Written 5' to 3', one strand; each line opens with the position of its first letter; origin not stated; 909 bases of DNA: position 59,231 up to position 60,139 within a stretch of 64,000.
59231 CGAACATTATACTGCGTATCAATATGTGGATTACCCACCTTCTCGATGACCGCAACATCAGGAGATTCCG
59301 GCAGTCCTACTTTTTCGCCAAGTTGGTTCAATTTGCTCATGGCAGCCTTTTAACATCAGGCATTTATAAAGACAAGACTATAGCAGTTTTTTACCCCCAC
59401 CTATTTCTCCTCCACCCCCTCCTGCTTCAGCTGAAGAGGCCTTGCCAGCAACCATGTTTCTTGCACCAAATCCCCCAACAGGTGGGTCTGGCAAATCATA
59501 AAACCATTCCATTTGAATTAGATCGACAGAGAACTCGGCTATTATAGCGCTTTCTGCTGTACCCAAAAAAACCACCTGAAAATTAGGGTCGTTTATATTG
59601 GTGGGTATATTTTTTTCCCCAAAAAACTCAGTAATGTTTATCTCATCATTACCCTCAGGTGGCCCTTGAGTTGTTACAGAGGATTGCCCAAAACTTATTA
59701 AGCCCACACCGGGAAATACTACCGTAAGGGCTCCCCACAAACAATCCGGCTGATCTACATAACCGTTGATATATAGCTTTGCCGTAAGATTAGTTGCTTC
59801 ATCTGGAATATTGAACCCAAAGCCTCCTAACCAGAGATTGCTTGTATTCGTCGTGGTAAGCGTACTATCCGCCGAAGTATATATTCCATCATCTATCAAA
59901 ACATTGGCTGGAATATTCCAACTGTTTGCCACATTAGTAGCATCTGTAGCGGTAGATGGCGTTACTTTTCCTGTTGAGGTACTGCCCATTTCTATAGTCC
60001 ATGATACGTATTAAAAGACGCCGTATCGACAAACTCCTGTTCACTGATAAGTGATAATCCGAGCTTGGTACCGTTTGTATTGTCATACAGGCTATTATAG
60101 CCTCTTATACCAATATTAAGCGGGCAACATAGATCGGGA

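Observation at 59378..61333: Translationally coupled four-gene module: phage-fibre-like proteins plus a nucleotidyltransferase, between tRNA-His and queF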

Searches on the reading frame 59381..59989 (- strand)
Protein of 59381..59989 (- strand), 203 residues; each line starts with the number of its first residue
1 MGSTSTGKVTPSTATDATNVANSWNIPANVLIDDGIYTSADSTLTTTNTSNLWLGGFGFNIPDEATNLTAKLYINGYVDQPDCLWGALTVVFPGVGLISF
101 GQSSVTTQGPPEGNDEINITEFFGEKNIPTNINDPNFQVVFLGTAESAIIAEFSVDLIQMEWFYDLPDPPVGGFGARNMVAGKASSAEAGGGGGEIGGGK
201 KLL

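Call 5: search_protein_families(library=pfam, proteins=[window:59381-59989:-], max_evalue=1)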
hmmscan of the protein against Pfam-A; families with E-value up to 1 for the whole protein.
window:59381-59989:- (203 aa): 0 families

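Call 6: search_protein_families(library=phrogs, proteins=[window:59381-59989:-], max_evalue=1)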
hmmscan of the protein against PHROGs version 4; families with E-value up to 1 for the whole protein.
window:59381-59989:- (203 aa): 0 families

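Call 38: find_homologous_proteins(query=window:59381-59989:-, max_evalue=0.01)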
Query window:59381-59989:- (203 aa): 2 proteins with E <= 0.01 among 225 candidates.
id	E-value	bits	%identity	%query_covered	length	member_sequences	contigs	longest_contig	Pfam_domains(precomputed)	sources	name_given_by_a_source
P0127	9.6e-130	449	100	100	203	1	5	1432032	-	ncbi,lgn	ncbi:MAG: hypothetical protein ACN2B6_03510 [Rickettsiales bacterium]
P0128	6.8e-32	129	57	48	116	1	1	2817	-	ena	-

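Call 50: search_protein_families(library=padloc, proteins=[window:59381-59989:-], max_evalue=1)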
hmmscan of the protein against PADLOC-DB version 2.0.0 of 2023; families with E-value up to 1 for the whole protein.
window:59381-59989:- (203 aa): 0 families

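Call 51: search_protein_families(library=ncbifam, proteins=[window:59381-59989:-], max_evalue=1)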
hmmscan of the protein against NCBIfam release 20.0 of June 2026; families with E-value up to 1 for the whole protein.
window:59381-59989:- (203 aa): 0 families

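Call 56: find_encoding_contigs(protein=P0128, flank=5000, max_places=3)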
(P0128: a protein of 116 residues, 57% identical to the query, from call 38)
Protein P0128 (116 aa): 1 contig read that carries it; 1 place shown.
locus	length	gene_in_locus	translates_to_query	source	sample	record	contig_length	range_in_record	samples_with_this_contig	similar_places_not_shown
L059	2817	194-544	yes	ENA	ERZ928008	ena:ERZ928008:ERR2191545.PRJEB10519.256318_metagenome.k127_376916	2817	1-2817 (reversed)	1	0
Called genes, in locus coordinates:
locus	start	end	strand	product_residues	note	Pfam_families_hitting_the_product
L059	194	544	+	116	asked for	-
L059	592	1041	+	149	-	PF14489:QueF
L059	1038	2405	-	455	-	PF02737:3HCDH_N (weak), PF03721:UDPG_MGDP_dh_N, PF00984:UDPG_MGDP_dh, PF03720:UDPG_MGDP_dh_C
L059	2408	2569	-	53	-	-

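Call 61: predict_structure(alignment_id=A3)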
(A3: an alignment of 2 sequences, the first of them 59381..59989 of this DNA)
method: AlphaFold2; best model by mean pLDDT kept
length: 203 residues; sequences in the alignment: 2
mean_pLDDT: 28.5   pTM: 0.26
mean pLDDT of the five models: 28.5, 28.1, 26.8, 26.1, 25.7
residues with pLDDT >= 90: 0; 70-90: 0; 50-70: 0; < 50: 203
segments of 3 or more residues with pLDDT < 50: 1-203
pLDDT, mean of each block of 10 residues (from residue 1): 25 26 31 28 34 38 40 35 36 34 26 27 25 27 21 22 24 25 23 24 24
secondary structure, 60 per line:
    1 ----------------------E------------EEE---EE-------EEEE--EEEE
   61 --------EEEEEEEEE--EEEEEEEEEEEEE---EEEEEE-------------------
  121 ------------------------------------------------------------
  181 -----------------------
elements in order: E36-38 E51-54 E57-60 E69-77 E80-92 E96-101

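Call 62: search_dna_similar(query=window:59381-59989:-, collection=phages, mode=protein, max_evalue=10, max_rows=15)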
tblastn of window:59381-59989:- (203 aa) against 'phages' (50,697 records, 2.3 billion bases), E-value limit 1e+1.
No match.

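Call 80: search_solved_structures(query=A4, max_evalue=10, show_alignments=3)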
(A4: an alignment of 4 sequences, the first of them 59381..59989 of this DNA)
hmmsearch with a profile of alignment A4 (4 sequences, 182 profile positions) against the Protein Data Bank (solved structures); distinct sequences matched with E-value up to 10: 13.
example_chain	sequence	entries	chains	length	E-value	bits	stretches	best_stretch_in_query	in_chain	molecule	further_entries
7u0l_A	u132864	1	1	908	0.023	17.8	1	64-176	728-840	Aminopeptidase N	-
8yzi_B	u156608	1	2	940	0.025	17.7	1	64-176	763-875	Aminopeptidase N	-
8z27_b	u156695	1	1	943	0.025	17.7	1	64-176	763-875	Aminopeptidase N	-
9uep_C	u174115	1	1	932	0.093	15.9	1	64-176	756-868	Aminopeptidase N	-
8jkt_A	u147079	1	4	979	0.1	15.7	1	64-176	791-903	Aminopeptidase N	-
9daz_A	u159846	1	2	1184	0.17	15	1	64-176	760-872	Aminopeptidase N,Immunoglobulin gamma-1 heavy chain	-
5lhd_A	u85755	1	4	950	0.79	12.8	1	64-176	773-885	Aminopeptidase N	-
9cam_B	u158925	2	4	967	0.8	12.8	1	64-176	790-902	Aminopeptidase N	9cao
8wde_D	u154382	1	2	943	0.82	12.8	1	64-176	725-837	Aminopeptidase N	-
4fyq_A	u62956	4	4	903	0.92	12.6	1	64-176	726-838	Aminopeptidase N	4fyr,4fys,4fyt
7vpq_A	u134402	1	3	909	0.92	12.6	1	64-176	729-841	Aminopeptidase N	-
6atk_A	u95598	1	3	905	0.93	12.6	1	64-176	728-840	Aminopeptidase N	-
6u7e_A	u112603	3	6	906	0.93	12.6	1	64-176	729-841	Aminopeptidase N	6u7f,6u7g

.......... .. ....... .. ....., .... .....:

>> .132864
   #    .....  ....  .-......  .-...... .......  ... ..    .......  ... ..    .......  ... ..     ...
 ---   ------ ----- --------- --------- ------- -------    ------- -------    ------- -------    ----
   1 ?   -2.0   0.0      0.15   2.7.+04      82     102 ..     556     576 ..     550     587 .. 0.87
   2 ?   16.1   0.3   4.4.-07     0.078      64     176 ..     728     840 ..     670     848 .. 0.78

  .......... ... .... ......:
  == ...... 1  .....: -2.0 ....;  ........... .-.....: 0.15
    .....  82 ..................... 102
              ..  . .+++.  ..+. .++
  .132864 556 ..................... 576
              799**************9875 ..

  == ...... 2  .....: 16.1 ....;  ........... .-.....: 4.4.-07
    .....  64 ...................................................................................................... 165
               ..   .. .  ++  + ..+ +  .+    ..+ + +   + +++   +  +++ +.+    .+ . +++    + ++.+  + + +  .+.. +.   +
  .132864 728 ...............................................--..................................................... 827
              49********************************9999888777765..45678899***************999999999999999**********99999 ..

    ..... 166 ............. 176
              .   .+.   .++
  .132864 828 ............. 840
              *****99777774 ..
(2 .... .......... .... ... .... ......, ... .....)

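Call 81: find_related_loci(query=A4, collection=viral_contigs, flank=8000)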
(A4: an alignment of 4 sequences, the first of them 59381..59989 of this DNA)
Query A4 (203 aa) in viral_contigs; peptide patterns used: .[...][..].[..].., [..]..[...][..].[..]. (x = any residue, [..] = any of these).
68 stretches matched a pattern, but none encodes a relative of the query by tblastn (E <= 1e-3).

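Call 123: find_related_loci(query=A4, collection=metagenome_contigs, flank=8000)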
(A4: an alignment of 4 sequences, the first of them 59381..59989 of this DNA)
Query A4 (203 aa) in metagenome_contigs; peptide patterns used: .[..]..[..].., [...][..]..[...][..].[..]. (x = any residue, [..] = any of these).
156 stretches matched a pattern, but none encodes a relative of the query by tblastn (E <= 1e-3).
